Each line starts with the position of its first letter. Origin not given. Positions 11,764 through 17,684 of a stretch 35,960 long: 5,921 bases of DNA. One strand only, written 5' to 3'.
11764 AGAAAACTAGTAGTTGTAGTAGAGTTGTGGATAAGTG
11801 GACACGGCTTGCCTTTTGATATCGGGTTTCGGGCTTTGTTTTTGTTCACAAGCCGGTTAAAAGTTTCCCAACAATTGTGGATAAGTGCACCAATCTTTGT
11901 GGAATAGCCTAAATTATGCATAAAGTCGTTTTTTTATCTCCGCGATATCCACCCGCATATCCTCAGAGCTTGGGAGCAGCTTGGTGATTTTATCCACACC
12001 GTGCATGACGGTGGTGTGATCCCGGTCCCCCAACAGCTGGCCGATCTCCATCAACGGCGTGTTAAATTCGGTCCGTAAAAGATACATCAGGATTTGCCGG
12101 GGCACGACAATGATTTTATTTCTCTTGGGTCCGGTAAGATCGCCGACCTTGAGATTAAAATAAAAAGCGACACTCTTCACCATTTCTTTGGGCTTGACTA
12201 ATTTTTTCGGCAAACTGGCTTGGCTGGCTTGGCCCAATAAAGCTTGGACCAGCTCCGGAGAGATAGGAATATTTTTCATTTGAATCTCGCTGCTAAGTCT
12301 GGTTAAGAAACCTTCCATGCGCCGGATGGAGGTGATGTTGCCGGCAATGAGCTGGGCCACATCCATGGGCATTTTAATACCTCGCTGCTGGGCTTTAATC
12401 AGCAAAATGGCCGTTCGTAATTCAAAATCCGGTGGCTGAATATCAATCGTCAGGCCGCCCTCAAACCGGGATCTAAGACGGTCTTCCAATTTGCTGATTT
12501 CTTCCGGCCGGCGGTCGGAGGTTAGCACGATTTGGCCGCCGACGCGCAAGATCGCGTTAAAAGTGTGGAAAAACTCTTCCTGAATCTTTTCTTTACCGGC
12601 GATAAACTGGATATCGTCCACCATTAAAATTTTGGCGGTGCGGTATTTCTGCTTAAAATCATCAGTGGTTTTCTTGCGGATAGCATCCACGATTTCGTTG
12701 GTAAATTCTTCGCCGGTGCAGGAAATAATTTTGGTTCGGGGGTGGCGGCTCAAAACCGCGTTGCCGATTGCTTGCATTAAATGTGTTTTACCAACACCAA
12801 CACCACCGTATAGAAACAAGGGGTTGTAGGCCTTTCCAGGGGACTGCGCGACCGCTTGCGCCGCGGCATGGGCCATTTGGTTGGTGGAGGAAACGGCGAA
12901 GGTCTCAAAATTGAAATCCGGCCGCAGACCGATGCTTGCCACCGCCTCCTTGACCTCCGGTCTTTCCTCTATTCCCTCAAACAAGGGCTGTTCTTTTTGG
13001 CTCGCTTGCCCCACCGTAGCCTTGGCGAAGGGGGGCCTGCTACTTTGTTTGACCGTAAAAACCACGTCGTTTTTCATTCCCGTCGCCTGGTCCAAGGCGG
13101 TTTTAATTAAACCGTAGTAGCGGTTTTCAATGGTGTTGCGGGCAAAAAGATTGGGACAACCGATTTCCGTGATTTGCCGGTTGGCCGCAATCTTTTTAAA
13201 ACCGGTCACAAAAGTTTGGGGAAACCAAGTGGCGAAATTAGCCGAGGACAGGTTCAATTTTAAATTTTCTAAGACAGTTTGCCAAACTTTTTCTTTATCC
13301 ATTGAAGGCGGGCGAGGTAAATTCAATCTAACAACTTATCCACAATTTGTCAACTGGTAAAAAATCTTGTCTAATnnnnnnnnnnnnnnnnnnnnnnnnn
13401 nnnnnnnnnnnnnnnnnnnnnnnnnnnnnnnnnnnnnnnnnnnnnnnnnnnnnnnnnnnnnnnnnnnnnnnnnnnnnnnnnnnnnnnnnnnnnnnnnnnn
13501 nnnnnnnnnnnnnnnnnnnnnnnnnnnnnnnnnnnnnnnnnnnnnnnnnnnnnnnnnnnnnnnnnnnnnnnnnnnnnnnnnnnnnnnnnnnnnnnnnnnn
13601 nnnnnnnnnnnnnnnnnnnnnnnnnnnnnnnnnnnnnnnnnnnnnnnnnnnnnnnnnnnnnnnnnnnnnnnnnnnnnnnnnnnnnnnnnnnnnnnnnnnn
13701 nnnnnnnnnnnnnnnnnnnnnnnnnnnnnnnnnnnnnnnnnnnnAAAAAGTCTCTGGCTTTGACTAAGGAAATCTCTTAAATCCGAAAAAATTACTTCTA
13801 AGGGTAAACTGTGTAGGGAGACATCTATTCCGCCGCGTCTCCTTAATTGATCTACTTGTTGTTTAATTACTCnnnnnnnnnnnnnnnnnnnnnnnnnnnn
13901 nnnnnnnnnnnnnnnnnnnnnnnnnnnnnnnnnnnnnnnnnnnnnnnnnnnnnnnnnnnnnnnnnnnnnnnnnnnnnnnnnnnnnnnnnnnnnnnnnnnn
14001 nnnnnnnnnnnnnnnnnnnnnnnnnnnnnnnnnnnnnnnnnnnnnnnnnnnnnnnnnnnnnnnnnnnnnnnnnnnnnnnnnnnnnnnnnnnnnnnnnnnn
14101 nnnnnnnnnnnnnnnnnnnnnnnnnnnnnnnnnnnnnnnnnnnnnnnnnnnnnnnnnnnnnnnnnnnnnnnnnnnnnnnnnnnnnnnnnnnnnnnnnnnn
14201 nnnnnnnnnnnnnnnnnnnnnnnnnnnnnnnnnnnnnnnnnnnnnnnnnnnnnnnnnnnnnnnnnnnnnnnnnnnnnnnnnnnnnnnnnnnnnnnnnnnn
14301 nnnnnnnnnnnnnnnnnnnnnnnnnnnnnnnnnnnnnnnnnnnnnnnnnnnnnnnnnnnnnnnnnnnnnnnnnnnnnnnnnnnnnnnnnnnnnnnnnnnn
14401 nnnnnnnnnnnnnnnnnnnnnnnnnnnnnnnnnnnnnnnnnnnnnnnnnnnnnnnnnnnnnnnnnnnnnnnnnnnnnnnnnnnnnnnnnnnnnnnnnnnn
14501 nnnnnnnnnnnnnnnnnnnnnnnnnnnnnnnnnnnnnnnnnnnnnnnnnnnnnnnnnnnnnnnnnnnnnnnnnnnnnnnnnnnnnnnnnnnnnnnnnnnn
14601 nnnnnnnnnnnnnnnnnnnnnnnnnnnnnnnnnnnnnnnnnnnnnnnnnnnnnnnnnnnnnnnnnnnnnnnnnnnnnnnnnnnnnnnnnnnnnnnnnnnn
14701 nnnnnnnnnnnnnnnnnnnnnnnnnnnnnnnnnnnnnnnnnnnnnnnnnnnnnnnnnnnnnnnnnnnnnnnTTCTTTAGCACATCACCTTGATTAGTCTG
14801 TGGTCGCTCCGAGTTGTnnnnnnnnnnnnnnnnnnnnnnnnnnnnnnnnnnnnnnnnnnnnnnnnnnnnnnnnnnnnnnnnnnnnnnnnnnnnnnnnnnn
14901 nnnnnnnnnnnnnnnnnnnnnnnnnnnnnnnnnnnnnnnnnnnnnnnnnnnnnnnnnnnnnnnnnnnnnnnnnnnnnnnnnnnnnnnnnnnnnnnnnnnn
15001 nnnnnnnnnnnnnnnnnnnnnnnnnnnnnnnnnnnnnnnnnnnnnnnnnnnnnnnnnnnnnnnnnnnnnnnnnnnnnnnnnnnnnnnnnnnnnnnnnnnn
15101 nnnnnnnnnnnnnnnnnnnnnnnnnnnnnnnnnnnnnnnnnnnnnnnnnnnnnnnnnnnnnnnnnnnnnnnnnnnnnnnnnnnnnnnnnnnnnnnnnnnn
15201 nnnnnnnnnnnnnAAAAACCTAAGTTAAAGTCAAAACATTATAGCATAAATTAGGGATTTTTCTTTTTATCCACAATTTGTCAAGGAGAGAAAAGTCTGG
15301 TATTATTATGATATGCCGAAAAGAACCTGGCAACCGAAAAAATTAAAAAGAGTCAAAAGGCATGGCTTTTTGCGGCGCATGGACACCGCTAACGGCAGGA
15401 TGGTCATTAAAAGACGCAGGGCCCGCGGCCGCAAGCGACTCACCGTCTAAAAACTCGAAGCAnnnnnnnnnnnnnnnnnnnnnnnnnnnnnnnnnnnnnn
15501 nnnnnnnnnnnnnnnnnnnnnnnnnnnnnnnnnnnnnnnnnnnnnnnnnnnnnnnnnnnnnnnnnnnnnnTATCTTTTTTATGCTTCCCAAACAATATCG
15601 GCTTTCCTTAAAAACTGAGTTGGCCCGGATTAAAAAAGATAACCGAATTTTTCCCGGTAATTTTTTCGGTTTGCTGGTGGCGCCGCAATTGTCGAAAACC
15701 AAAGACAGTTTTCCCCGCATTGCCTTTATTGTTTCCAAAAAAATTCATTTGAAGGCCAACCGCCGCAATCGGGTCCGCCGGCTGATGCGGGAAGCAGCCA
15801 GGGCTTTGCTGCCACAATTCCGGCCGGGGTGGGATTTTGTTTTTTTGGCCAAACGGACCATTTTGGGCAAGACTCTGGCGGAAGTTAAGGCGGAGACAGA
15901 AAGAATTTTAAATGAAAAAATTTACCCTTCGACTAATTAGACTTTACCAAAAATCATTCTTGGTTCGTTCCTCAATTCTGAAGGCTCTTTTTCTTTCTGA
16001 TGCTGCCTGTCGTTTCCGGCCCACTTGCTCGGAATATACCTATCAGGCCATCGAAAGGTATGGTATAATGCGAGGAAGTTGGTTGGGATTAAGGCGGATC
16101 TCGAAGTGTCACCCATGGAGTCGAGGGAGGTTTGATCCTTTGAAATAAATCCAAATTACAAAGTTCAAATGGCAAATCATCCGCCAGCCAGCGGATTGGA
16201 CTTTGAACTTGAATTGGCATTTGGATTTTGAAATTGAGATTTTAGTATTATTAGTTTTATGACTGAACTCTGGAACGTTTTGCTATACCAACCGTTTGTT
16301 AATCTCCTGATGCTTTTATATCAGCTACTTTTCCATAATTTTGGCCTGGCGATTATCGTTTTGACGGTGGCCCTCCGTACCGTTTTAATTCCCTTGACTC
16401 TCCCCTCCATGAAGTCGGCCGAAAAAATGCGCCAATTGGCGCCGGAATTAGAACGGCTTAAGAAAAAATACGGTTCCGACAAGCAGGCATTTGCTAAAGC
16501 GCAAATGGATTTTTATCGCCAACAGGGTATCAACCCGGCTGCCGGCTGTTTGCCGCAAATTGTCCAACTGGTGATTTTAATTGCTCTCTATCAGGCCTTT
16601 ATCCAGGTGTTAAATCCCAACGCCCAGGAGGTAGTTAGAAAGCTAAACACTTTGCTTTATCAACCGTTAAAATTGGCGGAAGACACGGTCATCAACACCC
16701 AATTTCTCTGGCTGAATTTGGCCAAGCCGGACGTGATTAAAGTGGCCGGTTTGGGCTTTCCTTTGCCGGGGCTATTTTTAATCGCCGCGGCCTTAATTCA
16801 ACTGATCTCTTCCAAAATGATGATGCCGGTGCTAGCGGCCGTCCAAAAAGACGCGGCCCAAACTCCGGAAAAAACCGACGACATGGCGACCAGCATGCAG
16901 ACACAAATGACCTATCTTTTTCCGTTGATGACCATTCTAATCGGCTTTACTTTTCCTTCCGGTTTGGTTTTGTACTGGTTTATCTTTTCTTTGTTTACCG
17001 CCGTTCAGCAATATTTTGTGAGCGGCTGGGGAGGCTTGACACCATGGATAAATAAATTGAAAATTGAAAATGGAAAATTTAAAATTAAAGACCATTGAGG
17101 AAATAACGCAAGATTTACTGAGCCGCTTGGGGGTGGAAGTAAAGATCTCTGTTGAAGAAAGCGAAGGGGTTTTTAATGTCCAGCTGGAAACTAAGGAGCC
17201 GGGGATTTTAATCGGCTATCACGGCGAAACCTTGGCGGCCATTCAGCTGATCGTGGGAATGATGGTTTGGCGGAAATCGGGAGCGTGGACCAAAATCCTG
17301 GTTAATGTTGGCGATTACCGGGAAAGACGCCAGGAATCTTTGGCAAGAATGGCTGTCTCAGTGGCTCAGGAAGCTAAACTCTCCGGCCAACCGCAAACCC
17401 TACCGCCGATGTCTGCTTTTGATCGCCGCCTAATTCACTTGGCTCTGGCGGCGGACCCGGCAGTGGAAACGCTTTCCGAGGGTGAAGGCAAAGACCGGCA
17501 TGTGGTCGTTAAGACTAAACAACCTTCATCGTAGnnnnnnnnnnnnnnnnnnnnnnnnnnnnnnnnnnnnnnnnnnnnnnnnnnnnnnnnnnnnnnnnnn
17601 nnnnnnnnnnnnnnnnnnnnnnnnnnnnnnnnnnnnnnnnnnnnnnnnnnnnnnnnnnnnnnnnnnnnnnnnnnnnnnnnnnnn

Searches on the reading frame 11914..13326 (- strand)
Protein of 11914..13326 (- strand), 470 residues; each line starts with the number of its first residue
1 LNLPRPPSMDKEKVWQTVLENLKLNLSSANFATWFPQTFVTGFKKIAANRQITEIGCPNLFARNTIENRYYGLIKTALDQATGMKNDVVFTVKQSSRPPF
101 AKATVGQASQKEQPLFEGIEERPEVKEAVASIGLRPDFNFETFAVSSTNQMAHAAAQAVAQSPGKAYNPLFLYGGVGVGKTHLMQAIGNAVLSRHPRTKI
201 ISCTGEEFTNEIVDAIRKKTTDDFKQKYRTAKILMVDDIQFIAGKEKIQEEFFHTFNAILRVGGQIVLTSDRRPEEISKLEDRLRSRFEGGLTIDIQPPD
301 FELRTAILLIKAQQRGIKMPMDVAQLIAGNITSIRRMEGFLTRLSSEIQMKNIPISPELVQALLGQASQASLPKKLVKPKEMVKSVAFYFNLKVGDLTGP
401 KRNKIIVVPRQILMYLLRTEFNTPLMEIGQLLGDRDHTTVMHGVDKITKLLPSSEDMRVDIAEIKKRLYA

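Call 79: search_protein_families(library=pfam, proteins=[window:11914-13326:-], max_evalue=0.001)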
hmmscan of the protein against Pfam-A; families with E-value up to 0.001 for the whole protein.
window:11914-13326:- (470 aa): 9 families
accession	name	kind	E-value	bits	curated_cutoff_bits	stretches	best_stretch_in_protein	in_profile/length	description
PF00308.24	Bac_DnaA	-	2.5e-65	220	23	1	134-295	1-162/162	Bacterial DnaA ATPAse domain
PF08299.17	Bac_DnaA_C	-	1.7e-22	79.7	31.5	1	381-447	3-69/69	Bacterial dnaA protein helix-turn-helix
PF11638.13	DnaA_N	-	1.5e-09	37.8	24.6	1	12-79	1-64/65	DnaA N-terminal domain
PF00004.35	AAA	-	4e-08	34.2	21.2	1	171-289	2-124/131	ATPase family associated with various cellular activities (AAA)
PF01695.23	IstB_IS21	-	0.00012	22.1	24.1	1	170-273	95-195/238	IstB-like ATP binding protein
PF13191.12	AAA_16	-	0.00015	22.7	32.6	1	160-263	21-127/167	AAA ATPase domain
PF00910.28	RNA_helicase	-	0.00018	22.4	21.5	1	171-252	2-71/105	RNA helicase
PF13401.12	AAA_22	-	0.00026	21.7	27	0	169-223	7-61/130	AAA domain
PF13173.12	AAA_14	-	0.00069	20.1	27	0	168-298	3-122/129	AAA domain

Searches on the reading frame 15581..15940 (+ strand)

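Call 79: search_protein_families(library=pfam, proteins=[window:15581-15940:+], max_evalue=0.001)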
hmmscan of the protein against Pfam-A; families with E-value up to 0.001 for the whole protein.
window:15581-15940:+ (119 aa): 1 family
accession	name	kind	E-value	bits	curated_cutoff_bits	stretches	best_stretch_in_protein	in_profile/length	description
PF00825.24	Ribonuclease_P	-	3e-20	72.7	22.3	1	2-111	1-106/109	Ribonuclease P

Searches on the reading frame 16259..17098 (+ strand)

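Call 9: search_protein_families(library=pfam, proteins=[window:16259-17098:+], max_evalue=0.01)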
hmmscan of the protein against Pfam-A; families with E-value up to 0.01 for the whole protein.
window:16259-17098:+ (279 aa): 2 families
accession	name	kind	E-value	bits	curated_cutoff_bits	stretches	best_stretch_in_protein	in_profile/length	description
PF02096.25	60KD_IMP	-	2e-47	161.6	35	1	28-254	1-161/163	60Kd inner membrane protein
PF22735.1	NNH3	-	0.0061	17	27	0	79-141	35-89/213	NACHT N-terminal Helical domain 3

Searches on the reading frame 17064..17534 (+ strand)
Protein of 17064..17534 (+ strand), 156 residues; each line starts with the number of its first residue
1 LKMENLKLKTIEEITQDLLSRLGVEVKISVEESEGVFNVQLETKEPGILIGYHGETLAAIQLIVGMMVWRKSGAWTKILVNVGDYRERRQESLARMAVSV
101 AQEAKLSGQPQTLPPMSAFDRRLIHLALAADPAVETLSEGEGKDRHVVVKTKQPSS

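Call 9: search_protein_families(library=pfam, proteins=[window:17064-17534:+], max_evalue=0.01)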
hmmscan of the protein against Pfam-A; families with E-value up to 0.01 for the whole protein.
window:17064-17534:+ (156 aa): 2 families
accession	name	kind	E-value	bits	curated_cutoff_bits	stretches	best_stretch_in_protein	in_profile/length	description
PF01424.28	R3H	-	5.3e-17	62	26.8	1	91-150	1-59/60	R3H domain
PF13083.13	KH_KhpA-B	-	3.9e-13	49.6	32.1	1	10-71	3-65/73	KhpA/KhpB, KH domain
